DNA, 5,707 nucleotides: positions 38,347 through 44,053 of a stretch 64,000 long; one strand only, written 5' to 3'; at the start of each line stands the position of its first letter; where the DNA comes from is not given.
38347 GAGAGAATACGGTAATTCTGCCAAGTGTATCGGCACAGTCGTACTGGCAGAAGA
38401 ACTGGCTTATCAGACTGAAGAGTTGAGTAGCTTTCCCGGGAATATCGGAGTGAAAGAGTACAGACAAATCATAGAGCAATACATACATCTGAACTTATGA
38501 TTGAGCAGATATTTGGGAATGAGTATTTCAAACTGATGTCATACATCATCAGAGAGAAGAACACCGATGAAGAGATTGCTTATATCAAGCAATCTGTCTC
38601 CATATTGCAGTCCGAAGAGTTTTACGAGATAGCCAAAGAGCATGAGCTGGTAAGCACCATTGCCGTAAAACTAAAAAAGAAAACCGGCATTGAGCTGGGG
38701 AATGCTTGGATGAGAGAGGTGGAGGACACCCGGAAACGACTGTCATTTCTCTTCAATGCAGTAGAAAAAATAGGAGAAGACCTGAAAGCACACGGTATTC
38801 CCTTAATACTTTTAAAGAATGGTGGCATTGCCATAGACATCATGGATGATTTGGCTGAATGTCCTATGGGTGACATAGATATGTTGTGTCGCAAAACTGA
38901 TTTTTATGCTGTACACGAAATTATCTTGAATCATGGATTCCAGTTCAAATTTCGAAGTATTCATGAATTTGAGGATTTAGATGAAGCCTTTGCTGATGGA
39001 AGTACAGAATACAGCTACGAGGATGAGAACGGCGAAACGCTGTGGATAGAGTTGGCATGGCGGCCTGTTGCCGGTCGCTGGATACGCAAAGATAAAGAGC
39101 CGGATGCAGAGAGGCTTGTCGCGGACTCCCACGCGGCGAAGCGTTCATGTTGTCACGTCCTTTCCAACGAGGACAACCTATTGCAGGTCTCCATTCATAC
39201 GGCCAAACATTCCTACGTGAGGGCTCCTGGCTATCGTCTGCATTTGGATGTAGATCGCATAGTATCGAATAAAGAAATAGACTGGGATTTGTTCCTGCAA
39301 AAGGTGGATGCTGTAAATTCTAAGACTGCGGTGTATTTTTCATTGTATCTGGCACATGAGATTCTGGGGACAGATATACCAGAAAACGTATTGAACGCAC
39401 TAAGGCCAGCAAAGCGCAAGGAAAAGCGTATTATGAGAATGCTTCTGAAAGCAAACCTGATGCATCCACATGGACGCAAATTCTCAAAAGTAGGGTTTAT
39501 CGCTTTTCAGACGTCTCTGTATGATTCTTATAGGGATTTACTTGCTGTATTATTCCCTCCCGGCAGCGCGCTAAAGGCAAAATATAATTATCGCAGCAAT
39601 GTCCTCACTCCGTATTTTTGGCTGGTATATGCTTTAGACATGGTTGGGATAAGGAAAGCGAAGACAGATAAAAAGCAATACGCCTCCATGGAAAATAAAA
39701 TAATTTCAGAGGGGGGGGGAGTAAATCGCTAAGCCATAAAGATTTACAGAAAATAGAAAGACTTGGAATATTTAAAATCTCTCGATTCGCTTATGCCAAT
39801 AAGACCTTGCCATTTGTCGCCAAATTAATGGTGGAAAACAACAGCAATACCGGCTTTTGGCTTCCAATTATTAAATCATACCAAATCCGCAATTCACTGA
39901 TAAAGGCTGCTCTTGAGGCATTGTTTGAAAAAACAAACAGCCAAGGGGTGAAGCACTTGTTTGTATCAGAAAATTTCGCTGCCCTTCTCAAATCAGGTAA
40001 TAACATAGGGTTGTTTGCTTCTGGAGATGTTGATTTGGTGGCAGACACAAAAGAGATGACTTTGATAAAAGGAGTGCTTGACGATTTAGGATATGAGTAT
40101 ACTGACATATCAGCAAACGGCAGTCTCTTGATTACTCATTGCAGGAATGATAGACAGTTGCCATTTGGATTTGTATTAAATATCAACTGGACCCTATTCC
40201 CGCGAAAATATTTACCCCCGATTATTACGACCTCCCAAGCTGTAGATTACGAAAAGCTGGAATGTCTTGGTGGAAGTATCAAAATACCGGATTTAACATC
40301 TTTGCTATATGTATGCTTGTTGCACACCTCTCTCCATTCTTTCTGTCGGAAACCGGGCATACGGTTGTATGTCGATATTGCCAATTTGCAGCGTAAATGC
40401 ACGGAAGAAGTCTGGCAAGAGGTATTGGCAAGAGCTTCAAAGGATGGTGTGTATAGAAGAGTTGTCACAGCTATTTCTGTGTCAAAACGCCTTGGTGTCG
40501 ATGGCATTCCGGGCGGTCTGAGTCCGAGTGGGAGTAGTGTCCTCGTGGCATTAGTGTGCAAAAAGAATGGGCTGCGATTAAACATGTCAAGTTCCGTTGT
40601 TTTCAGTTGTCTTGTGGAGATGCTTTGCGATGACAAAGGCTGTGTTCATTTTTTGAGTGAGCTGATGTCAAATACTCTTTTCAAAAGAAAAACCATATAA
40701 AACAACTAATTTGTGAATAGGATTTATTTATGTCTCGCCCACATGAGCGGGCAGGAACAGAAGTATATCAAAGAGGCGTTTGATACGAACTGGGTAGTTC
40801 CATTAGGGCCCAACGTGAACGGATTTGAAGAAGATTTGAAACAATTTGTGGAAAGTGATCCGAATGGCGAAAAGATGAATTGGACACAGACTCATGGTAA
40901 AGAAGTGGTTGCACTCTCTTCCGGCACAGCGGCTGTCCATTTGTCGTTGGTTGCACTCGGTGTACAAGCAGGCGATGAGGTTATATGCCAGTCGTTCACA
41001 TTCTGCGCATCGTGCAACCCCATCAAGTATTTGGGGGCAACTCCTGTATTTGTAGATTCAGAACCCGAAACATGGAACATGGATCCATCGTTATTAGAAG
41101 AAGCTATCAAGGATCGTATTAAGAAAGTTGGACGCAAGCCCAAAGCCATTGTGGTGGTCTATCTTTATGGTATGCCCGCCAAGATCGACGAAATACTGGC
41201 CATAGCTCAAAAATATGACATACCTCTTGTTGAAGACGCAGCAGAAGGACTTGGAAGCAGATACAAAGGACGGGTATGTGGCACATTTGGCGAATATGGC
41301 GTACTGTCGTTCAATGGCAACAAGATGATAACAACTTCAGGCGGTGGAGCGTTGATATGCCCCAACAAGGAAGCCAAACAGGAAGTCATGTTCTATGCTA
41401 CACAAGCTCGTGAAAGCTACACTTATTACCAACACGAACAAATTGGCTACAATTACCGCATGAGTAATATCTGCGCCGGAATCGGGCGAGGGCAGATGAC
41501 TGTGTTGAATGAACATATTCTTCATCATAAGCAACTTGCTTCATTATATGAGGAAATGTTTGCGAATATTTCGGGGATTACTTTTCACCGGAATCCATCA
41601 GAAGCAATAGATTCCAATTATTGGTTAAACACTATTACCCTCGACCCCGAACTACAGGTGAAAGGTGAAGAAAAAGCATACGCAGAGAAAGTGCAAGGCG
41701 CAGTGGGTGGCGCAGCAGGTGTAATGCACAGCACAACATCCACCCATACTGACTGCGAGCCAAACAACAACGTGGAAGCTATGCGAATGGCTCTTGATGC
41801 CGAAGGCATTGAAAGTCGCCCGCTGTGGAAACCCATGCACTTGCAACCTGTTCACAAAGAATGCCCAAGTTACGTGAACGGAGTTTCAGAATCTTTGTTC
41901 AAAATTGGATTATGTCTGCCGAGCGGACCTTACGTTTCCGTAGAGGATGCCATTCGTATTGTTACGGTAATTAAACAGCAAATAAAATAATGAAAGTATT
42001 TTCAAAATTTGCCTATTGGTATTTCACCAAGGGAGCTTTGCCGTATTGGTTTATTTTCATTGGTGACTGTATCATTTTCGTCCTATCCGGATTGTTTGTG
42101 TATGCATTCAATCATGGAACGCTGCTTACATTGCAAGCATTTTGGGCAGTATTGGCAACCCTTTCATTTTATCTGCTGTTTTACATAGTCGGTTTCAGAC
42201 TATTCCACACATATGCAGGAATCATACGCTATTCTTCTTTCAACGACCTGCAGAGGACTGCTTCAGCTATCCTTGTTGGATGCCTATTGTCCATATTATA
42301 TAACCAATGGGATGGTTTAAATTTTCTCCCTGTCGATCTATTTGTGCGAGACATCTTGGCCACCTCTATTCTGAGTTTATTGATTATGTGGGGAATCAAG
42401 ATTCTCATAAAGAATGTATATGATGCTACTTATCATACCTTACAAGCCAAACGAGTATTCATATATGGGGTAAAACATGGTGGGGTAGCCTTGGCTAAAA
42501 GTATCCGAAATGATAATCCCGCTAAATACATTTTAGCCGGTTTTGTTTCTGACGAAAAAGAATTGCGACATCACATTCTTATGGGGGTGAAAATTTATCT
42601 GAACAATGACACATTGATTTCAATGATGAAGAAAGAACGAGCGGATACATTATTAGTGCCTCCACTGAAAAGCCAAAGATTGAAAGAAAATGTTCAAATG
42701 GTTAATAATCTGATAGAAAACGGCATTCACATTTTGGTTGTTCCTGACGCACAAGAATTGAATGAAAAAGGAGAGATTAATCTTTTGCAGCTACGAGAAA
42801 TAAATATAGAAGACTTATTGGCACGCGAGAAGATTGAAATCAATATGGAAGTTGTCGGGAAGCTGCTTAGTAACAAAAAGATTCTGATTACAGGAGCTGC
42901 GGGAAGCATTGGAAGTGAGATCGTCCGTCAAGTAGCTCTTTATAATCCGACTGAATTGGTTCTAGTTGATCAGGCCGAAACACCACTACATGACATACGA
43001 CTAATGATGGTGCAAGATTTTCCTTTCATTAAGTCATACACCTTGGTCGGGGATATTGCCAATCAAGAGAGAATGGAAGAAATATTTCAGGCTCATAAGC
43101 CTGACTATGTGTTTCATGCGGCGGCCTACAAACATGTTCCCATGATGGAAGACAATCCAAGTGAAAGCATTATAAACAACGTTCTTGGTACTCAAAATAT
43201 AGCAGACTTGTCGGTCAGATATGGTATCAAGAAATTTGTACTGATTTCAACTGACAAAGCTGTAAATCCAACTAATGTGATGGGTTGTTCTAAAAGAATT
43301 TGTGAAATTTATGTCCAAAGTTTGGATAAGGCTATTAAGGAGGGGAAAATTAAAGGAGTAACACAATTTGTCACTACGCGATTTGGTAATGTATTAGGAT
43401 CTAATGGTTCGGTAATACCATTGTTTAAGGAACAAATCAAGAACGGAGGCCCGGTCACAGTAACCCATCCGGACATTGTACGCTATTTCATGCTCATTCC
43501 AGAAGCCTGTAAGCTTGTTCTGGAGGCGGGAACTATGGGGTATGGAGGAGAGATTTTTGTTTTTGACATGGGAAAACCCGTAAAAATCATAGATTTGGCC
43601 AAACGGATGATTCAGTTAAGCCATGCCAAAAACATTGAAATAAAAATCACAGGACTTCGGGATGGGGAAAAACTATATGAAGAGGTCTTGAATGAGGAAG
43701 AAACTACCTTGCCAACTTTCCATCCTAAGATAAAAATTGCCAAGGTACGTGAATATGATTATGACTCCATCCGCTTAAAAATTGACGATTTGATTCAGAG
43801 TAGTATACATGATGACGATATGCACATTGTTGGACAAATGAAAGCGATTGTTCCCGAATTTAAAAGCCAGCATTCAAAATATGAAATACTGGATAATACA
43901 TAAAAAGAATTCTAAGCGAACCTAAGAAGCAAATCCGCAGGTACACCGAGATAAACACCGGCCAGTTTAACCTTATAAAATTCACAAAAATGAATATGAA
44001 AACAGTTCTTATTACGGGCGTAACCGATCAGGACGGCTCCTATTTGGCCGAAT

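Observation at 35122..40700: Six-gene ligase/kinase/nucleotidyltransferase cassette in the capsule locus: candidate new glycan-modification pathway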

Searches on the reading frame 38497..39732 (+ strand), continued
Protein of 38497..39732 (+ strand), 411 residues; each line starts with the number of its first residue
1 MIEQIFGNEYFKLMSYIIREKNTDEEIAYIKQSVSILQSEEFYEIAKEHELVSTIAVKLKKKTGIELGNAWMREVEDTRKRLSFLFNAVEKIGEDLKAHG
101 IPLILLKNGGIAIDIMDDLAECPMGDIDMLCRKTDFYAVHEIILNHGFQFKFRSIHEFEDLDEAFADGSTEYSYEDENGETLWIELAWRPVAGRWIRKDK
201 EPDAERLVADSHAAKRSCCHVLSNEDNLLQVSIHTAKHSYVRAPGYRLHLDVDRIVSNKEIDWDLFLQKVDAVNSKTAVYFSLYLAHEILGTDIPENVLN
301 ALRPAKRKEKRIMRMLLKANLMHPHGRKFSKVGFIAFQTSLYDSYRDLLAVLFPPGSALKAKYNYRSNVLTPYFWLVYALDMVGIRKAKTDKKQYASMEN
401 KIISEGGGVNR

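Call 70: search_protein_families(library=pfam, proteins=[L003:14751-15941:+, L003:15934-17097:+, L003:17103-18671:+, L003:18695-19882:+], max_evalue=0.1)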
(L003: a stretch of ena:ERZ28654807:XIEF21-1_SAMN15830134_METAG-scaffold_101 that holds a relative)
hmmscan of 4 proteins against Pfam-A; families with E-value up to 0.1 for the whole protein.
L003:14751-15941:+ (396 aa): 3 families
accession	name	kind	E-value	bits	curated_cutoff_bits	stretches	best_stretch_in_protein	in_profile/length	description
PF01633.27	Choline_kinase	-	1.2e-06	28.5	29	1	282-339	159-216/300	Choline/ethanolamine kinase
PF01636.29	APH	-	0.00014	22.2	23.2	1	281-331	163-214/239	Phosphotransferase enzyme family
PF02958.26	EcKL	-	0.02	14.6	22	1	275-327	205-261/294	Ecdysteroid kinase-like family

L003:15934-17097:+ (387 aa): 0 families

L003:17103-18671:+ (522 aa): 1 family
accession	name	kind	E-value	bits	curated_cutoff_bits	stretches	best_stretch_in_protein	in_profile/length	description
PF01943.22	Polysacc_synt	-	0.00023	21.2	28.2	1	8-283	2-259/274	Polysaccharide biosynthesis protein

L003:18695-19882:+ (395 aa): 2 families
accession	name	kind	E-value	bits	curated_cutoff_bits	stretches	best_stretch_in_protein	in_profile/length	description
PF14907.12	NTP_transf_5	-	4.3e-29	102.3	31.2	1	31-268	7-240/249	Uncharacterised nucleotidyltransferase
PF14461.11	Prok-E2_B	-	0.023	15.1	25.4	1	278-324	86-132/135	Prokaryotic E2 family B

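Call 79: list_cluster_members(proteins=[window:38497-39732:+, window:39807-40697:+, window:39828-40697:+, window:36733-37395:+, window:36056-36739:+, window:45702-46790:+, window:40713-41990:+])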
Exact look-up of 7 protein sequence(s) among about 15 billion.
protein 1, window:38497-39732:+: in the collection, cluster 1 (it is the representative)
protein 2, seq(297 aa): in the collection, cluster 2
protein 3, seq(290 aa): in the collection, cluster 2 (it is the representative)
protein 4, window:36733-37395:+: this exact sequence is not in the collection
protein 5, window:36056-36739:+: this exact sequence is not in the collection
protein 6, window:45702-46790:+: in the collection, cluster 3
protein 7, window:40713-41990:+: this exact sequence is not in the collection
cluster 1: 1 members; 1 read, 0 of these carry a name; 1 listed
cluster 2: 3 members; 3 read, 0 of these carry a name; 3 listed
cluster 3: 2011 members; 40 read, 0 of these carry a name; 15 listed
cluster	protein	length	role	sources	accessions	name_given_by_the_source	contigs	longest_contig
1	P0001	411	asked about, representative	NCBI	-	-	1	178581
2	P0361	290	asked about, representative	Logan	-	-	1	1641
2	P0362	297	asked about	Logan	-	-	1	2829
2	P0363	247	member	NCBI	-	-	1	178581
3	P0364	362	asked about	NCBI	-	-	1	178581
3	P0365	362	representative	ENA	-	-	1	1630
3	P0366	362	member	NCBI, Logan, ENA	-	-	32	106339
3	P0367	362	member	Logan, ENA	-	-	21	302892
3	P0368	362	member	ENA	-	-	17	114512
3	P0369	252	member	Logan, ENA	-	-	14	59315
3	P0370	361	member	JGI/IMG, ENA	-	-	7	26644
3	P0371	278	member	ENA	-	-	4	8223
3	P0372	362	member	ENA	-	-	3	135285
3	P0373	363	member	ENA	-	-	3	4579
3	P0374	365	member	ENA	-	-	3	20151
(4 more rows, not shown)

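Call 86: search_protein_families(library=padloc, proteins=[window:38497-39732:+], max_evalue=0.01)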
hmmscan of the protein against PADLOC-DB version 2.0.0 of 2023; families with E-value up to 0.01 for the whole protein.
window:38497-39732:+ (411 aa): 0 families

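Call 87: search_dna_similar(query=window:38497-39732:+, collection=plasmids, mode=protein, max_rows=15)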
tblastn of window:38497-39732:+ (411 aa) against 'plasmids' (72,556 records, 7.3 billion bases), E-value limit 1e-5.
No match.

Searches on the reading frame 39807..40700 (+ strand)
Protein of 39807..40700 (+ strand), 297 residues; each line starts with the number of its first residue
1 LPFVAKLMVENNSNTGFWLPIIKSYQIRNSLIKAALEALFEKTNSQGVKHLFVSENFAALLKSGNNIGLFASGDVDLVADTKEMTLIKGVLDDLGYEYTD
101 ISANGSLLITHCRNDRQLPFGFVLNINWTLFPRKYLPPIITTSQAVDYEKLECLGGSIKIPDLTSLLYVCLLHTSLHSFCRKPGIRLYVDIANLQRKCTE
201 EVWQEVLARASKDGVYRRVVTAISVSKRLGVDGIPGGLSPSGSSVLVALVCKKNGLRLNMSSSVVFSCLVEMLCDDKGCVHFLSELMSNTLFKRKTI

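Call 3: search_protein_families(library=pfam, proteins=[window:39807-40700:+], max_evalue=0.01)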
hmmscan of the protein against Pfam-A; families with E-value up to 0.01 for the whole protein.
window:39807-40700:+ (297 aa): 1 family
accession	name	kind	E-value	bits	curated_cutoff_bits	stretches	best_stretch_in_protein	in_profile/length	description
PF14907.12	NTP_transf_5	-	5.5e-13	49.5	31.2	1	25-228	49-246/249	Uncharacterised nucleotidyltransferase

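Call 4: search_protein_families(library=ncbifam, proteins=[window:39807-40700:+], max_evalue=0.01)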
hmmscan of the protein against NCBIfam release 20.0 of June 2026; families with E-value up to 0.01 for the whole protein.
window:39807-40700:+ (297 aa): 0 families

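Call 86: search_protein_families(library=padloc, proteins=[window:39807-40700:+], max_evalue=0.01)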
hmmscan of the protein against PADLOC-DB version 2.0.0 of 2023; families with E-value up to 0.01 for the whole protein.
window:39807-40700:+ (297 aa): 0 families

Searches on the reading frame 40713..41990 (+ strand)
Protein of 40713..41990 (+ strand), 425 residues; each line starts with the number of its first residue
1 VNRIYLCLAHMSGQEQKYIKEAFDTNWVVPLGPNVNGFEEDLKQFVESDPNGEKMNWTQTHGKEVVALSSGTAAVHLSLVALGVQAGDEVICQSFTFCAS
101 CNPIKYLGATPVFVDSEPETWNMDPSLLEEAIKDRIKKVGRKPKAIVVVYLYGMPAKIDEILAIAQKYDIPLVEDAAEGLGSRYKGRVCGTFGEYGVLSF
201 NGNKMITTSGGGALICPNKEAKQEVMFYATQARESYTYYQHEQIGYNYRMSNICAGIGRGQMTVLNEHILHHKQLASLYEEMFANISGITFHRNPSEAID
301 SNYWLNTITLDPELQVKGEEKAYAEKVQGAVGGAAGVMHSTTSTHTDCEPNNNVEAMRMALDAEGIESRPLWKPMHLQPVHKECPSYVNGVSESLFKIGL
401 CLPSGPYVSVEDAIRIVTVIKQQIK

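Call 3: search_protein_families(library=pfam, proteins=[window:40713-41990:+], max_evalue=0.01)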
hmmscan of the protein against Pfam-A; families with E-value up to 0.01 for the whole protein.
window:40713-41990:+ (425 aa): 6 families
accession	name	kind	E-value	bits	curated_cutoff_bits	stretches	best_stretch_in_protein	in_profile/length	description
PF01041.23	DegT_DnrJ_EryC1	-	2.4e-82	277.5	19.8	2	13-313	5-285/360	DegT/DnrJ/EryC1/StrS aminotransferase family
PF00266.25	Aminotran_5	-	1.6e-05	24.5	21.5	1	59-249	57-249/371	Aminotransferase class-V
PF00155.27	Aminotran_1_2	-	2e-05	24.4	19.7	1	60-176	62-186/361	Aminotransferase class I and II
PF01212.27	Beta_elim_lyase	-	0.00071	19.4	27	1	65-177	50-170/288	Beta-eliminating lyase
PF05889.19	SepSecS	-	0.0016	17.7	21.1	1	75-230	88-251/389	O-phosphoseryl-tRNA(Sec) selenium transferase, SepSecS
PF01053.26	Cys_Met_Meta_PP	-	0.0055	15.7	27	1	61-107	66-111/381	Cys/Met metabolism PLP-dependent enzyme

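Call 4: search_protein_families(library=ncbifam, proteins=[window:40713-41990:+], max_evalue=0.01)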
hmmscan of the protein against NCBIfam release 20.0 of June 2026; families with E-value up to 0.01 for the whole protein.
window:40713-41990:+ (425 aa): 18 families
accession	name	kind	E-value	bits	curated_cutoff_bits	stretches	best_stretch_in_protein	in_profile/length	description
TIGR04181.1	NHT_00031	hypoth_equivalog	1.8e-106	356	420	2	4-312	1-304/359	LegC family aminotransferase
TIGR03588.1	PseC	equivalog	1.9e-56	191.6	423.5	1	59-317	42-308/380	UDP-4-amino-4,6-dideoxy-N-acetyl-beta-L-altrosamine transaminase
NF008687.0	PRK11706.1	equivalog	2e-41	142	375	1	10-288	8-272/375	dTDP-4-amino-4,6-dideoxygalactose transaminase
NF008658.2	PRK11658.1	equivalog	1e-40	139.6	631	1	58-314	44-301/379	UDP-4-amino-4-deoxy-L-arabinose aminotransferase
TIGR04427.1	PLP_DesI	equivalog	2.2e-39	135.7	650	1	22-309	41-302/390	dTDP-4-dehydro-6-deoxyglucose aminotransferase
TIGR02379.1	ECA_wecE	subfamily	5.6e-36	124.1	434.85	1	9-263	7-248/376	dTDP-4-amino-4,6-dideoxy-D-glucose transaminase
NF011936.0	PRK15407.1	equivalog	3.7e-34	118.2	423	1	31-226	63-245/440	lipopolysaccharide biosynthesis protein RfbH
NF006488.0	PRK08912.1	equivalog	2.4e-07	30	498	1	60-139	85-163/387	aminotransferase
NF004770.0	PRK06108.1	subfamily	8e-05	21.6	422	1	59-138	93-173/396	pyridoxal phosphate-dependent aminotransferase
NF005588.0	PRK07309.1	equivalog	9.9e-05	21.4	576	1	52-174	81-204/391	pyridoxal phosphate-dependent aminotransferase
NF006230.0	PRK08363.1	equivalog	0.00015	20.7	534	1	54-175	85-205/398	alanine aminotransferase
NF006810.0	PRK09331.1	subfamily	0.0002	20.3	301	1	70-182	91-203/397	Sep-tRNA:Cys-tRNA synthetase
NF004975.0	PRK06348.1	equivalog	0.00029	19.9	549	1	60-174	87-200/384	pyridoxal phosphate-dependent aminotransferase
NF005817.0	PRK07683.1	equivalog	0.00057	18.7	575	1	54-138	81-164/387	aminotransferase A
NF006569.0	PRK09082.1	subfamily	0.0025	17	420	1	60-137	89-165/386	methionine aminotransferase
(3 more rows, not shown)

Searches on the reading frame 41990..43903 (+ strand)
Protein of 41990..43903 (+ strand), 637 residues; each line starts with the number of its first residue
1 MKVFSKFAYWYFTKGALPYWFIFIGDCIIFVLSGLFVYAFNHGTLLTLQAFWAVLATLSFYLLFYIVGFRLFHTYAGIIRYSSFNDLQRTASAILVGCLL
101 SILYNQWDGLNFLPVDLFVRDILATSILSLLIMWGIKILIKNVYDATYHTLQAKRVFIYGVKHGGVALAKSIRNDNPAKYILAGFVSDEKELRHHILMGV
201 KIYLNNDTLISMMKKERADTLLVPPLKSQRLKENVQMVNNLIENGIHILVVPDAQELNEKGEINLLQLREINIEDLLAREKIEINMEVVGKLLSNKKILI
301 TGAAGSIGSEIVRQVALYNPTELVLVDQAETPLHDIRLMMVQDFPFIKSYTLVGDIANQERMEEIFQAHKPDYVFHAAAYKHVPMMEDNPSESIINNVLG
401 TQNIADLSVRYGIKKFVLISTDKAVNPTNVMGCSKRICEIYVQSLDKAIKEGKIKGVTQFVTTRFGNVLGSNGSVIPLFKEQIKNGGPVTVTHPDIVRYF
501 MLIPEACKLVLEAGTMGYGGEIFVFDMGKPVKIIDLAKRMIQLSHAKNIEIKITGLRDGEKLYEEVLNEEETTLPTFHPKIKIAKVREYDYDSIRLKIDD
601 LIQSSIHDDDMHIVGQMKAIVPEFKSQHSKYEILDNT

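Call 3: search_protein_families(library=pfam, proteins=[window:41990-43903:+], max_evalue=0.01)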
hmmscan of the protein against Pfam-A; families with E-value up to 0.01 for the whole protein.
window:41990-43903:+ (637 aa): 9 families
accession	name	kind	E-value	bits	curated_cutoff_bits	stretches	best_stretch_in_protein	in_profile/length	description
PF02719.21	Polysacc_synt_2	-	3.9e-116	387.8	20.2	1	298-584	1-291/293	Polysaccharide biosynthesis protein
PF01370.27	Epimerase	-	1e-23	84.5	20.9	1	298-511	1-222/240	NAD dependent epimerase/dehydratase family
PF16363.11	GDP_Man_Dehyd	-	4.8e-15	56.3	27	1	299-422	1-130/332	GDP-mannose 4,6 dehydratase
PF04321.23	RmlD_sub_bind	-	1.8e-14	54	27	1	297-423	2-103/287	RmlD substrate binding domain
PF01073.25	3Beta_HSD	-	1.2e-10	41.3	22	1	299-427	1-122/280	3-beta hydroxysteroid dehydrogenase/isomerase family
PF13727.12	CoA_binding_3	-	2.4e-05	24.9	25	1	76-252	3-175/175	CoA-binding domain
PF07993.18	NAD_binding_4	-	0.00024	20.8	20.1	1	300-438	1-153/258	Male sterility protein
PF00106.31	adh_short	-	0.0038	17.2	26.6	1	296-369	1-71/195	short chain dehydrogenase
PF13460.12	NAD_binding_10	-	0.0039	17.5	27.2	0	302-425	1-102/184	NAD(P)H-binding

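Call 4: search_protein_families(library=ncbifam, proteins=[window:41990-43903:+], max_evalue=0.01)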
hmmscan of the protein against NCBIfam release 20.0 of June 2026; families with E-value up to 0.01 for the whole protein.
window:41990-43903:+ (637 aa): 45 families (the best 25 are shown)
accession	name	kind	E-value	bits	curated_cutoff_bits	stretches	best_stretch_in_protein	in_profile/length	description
TIGR03589.1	PseB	equivalog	2.8e-55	187.5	407.75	1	293-573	2-268/324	UDP-N-acetylglucosamine 4,6-dehydratase (inverting)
TIGR04130.1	FnlA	equivalog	1.2e-48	165.8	730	1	294-572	3-270/337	UDP-N-acetylglucosamine 4,6-dehydratase/5-epimerase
TIGR01179.1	galE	equivalog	1.7e-16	60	262.3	1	297-422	1-122/332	UDP-glucose 4-epimerase GalE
TIGR03025.1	EPS_sugtrans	subfamily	7.2e-16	58.4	295.55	1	26-272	3-241/445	exopolysaccharide biosynthesis polyprenyl glycosylphosphotransferase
TIGR01181.1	dTDP_gluc_dehyt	equivalog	8.9e-15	54.6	365.1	1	297-423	1-127/321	dTDP-glucose 4,6-dehydratase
TIGR01214.1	rmlD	equivalog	1.9e-14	53.4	224.05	1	297-429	1-122/285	dTDP-4-dehydrorhamnose reductase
TIGR03023.1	WcaJ_sugtrans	equivalog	9e-14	51.6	410.75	1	26-261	3-236/453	undecaprenyl-phosphate glucose phosphotransferase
TIGR02622.1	CDP_4_6_dhtase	equivalog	1.7e-12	47.2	278.45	1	294-471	3-194/352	CDP-glucose 4,6-dehydratase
NF007582.0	PRK10217.1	equivalog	1.6e-11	43.9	698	1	296-406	2-110/355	dTDP-glucose 4,6-dehydratase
NF007490.0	PRK10084.1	subfamily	1e-10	41.2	649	1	297-411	2-114/361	dTDP-glucose 4,6-dehydratase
TIGR02197.1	heptose_epim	equivalog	1e-08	34.8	274.6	1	298-471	1-173/316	ADP-glyceromanno-heptose 6-epimerase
NF007956.0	PRK10675.1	subfamily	3.7e-08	32.9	394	1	297-421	2-124/338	UDP-glucose 4-epimerase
TIGR04180.1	EDH_00030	hypoth_equivalog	1.7e-07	30.6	475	1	298-423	1-123/297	NAD-dependent 4,6-dehydratase LegB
TIGR03466.1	HpnA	hypoth_equivalog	2.6e-07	29.8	367.65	1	297-425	2-117/327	hopanoid-associated sugar epimerase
TIGR03022.1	WbaP_sugtrans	subfamily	4.6e-07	29.4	403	1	23-278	2-251/456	undecaprenyl-phosphate galactose phosphotransferase WbaP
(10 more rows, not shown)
